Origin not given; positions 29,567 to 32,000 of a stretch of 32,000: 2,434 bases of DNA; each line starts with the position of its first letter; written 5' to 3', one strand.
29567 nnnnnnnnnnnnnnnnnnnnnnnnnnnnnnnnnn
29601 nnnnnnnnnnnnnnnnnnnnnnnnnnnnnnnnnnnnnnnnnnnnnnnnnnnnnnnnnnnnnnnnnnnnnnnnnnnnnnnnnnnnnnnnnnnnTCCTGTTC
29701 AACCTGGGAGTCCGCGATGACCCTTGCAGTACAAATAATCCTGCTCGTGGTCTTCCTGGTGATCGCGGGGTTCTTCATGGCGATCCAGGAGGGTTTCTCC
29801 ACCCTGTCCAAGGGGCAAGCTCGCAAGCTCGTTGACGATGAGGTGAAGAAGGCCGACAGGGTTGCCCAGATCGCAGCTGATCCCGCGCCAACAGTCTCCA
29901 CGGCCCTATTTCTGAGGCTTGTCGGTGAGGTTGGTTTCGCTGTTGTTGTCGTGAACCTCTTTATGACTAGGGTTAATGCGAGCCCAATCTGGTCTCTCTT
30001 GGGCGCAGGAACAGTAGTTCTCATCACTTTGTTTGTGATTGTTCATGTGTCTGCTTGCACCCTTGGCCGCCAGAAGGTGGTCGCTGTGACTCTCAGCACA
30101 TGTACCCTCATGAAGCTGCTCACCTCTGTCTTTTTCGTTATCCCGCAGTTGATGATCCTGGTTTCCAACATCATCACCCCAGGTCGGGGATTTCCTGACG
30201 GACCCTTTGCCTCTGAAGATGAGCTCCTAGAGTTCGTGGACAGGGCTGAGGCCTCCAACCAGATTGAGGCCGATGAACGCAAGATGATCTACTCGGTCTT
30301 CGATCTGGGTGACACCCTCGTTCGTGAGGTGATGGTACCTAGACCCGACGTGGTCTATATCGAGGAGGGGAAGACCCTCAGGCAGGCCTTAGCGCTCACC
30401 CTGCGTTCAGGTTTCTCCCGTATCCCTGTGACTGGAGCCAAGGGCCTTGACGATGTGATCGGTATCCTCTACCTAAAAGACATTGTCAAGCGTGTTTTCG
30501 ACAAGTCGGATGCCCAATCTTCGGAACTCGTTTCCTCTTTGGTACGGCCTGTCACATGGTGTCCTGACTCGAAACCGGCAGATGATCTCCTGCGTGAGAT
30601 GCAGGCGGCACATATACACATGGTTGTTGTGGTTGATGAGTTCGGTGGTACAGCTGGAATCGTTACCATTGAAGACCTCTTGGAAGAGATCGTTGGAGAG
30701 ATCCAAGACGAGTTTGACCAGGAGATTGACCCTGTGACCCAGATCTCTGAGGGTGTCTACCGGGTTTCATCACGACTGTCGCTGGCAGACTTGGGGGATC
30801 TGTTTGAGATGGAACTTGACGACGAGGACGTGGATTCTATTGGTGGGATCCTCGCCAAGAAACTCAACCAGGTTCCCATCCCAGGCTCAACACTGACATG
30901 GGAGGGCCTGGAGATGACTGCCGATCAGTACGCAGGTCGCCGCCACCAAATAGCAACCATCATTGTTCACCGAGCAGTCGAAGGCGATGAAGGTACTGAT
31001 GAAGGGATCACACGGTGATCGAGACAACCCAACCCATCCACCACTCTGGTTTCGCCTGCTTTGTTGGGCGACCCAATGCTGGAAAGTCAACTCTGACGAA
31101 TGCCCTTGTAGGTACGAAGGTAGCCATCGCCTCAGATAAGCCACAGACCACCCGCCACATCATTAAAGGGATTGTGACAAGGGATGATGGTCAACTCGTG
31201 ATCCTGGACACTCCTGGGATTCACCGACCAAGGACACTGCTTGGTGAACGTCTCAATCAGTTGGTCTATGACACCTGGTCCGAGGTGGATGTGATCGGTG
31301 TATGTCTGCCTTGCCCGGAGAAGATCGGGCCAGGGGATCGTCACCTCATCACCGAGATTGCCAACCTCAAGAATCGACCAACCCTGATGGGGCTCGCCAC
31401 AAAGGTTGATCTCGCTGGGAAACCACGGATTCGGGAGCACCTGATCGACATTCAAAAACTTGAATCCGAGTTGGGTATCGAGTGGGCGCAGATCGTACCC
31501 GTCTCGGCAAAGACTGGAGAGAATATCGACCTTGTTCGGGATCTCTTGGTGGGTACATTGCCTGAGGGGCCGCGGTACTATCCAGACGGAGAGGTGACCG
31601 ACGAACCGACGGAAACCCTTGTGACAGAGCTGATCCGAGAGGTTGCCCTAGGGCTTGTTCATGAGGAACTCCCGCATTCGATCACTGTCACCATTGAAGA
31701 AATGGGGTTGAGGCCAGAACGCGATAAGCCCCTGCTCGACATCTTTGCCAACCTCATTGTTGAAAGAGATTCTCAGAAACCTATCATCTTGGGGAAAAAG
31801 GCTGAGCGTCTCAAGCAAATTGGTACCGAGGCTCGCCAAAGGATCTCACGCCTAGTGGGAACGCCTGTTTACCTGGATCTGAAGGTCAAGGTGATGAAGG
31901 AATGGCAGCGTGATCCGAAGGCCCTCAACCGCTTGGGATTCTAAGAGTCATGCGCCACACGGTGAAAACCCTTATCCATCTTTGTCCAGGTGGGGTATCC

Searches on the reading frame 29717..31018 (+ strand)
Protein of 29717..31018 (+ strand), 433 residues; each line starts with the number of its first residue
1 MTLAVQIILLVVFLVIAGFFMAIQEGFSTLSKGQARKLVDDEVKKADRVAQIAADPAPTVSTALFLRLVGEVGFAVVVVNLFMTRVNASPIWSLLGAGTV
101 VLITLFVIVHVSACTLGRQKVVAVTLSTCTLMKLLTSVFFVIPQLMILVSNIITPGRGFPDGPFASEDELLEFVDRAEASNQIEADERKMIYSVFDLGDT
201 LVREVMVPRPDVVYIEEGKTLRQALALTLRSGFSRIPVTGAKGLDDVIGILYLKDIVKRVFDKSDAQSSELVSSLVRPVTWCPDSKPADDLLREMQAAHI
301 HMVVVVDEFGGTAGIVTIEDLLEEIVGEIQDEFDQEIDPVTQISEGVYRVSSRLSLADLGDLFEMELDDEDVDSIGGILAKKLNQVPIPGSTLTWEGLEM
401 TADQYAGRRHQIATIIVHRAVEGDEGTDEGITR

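Call 3: search_protein_families(library=pfam, proteins=[window:29717-31018:+])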
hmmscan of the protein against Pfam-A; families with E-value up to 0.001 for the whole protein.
window:29717-31018:+ (433 aa): 3 families
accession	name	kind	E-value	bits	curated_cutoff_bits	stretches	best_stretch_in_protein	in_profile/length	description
PF00571.33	CBS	-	4.8e-19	68.9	24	2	202-260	1-55/57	CBS domain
PF01595.25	CNNM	-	2.3e-17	63.7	28.4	1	9-187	2-181/181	Cyclin M transmembrane N-terminal domain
PF03471.22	CorC_HlyC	-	3.1e-12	46.8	27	1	342-418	2-78/81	Transporter associated domain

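Call 4: search_protein_families(library=ncbifam, proteins=[window:29717-31018:+])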
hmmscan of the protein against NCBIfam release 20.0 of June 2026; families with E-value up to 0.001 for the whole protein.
window:29717-31018:+ (433 aa): 10 families
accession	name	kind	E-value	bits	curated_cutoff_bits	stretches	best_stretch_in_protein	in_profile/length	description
TIGR03520.1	GldE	subfamily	1.7e-48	165.7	376.05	1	11-408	2-398/408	gliding motility-associated protein GldE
NF011675.0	PRK15094.1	equivalog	2.1e-48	165.1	379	1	166-409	33-273/292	CNNM family magnesium/cobalt transport protein CorC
NF008604.1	PRK11573.1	equivalog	6.4e-30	104.4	475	1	5-396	8-397/428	hypothetical protein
NF052568.1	PolamExpPaeASal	equivalog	1.8e-23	83.1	500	1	6-398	4-405/424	polyamine export protein PaeA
NF053863.1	DS11_antiphage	equivalog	5.6e-06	25.7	260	1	200-324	73-191/305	CBS domain-containing anti-phage protein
NF053603.1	HhpR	exception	1.2e-05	24.7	520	1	202-345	3-137/282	CBS domain-containing high hydrostatic pressure regulator HhpR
NF041630.1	CBS_CbpB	equivalog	1.7e-05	24.7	125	1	202-325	11-135/143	cyclic-di-AMP-binding protein CbpB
NF041552.1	TF_PrdR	equivalog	4.9e-05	21.9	795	1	201-349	7-149/577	sigma-54 dependent transcriptional regulator PrdR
TIGR01302.1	IMP_dehydrog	equivalog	0.0002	20.4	481.5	1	211-323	89-198/450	IMP dehydrogenase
TIGR01137.1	cysta_beta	equivalog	0.00069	18.4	510.25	1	202-323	340-454/457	cystathionine beta-synthase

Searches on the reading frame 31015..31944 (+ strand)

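Call 3: search_protein_families(library=pfam, proteins=[window:31015-31944:+])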
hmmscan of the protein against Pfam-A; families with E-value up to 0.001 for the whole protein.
window:31015-31944:+ (309 aa): 8 families
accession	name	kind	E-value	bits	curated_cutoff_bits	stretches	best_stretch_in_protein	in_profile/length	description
PF01926.29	MMR_HSR1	-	5.4e-21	75.3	21.9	1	15-125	3-109/113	50S ribosome-binding GTPase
PF07650.23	KH_2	-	5.2e-16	58.7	22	1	218-298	1-78/78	KH domain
PF02421.24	FeoB_N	-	1.1e-10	41.7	27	1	15-70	4-58/156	Ferrous iron transport protein B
PF00350.29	Dynamin_N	-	3.1e-06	27.8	27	0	16-49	3-36/168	Dynamin family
PF03193.22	RsgA_GTPase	-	2.2e-05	24.8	30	1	7-71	102-170/174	RsgA GTPase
PF00009.33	GTP_EFTU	-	6.2e-05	23.1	26.5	0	84-183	86-187/188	Elongation factor Tu GTP binding domain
PF10662.15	PduV-EutP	-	0.00027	21.2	21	0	16-177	6-140/143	Ethanolamine utilisation - propanediol utilisation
PF04548.22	AIG1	-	0.00063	19.6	27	1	16-70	5-60/212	AIG1 family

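Call 4: search_protein_families(library=ncbifam, proteins=[window:31015-31944:+])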
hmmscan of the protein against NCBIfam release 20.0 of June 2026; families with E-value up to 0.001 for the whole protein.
window:31015-31944:+ (309 aa): 21 families
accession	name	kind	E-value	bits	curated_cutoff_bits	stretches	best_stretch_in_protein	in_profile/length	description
NF000908.1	PRK00089.1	equivalog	2.3e-98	329.1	237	1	10-309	2-291/291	GTPase Era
TIGR00436.1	era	equivalog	2.7e-65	220.4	116.25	1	12-292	1-270/270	GTPase Era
TIGR03594.1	GTPase_EngA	equivalog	5.5e-21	75.1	306.7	1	15-174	179-338/432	ribosome biogenesis GTPase Der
TIGR00231.1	small_GTP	domain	5.8e-17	61.9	42.5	1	16-177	8-161/164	GTP-binding protein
TIGR03918.1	GTP_HydF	equivalog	2.4e-14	53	325.55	1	15-184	11-169/392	[FeFe] hydrogenase H-cluster maturation GTPase HydF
NF003661.0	PRK05291.1-3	equivalog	1.8e-12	47.4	380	1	16-73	221-278/448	tRNA uridine-5-carboxymethylaminomethyl(34) synthesis GTPase MnmE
NF002828.0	PRK03003.1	equivalog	2.5e-10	39.5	631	1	16-178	218-379/477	ribosome biogenesis GTPase Der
TIGR03598.1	GTPase_YsxC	equivalog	4.9e-10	39.4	124.45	1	14-177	21-184/186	ribosome biogenesis GTP-binding protein YihA/YsxC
TIGR03596.1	GTPase_YlqF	equivalog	6.4e-10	38.9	208.2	1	15-73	122-177/276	ribosome biogenesis GTPase YlqF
TIGR00450.1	mnmE_trmE_thdF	equivalog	3.4e-09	36.3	252.6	1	14-73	211-271/446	tRNA uridine-5-carboxymethylaminomethyl(34) synthesis GTPase MnmE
NF007071.0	PRK09518.1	equivalog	3.4e-09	35.8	953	1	15-174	448-606/706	bifunctional cytidylate kinase/GTPase Der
TIGR00437.1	feoB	equivalog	5.4e-09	35.3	315.65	1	18-179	1-151/594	ferrous iron transport protein B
TIGR03597.1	GTPase_YqeH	equivalog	1.9e-07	30.6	297.4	1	14-73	158-219/361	ribosome biogenesis GTPase YqeH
NF003255.0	PRK04213.1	equivalog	2.7e-07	30.1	164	1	15-68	13-61/204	GTP-binding protein EngB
NF008955.0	PRK12297.1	equivalog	4.2e-07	29.2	406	1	15-69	163-217/429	GTPase ObgE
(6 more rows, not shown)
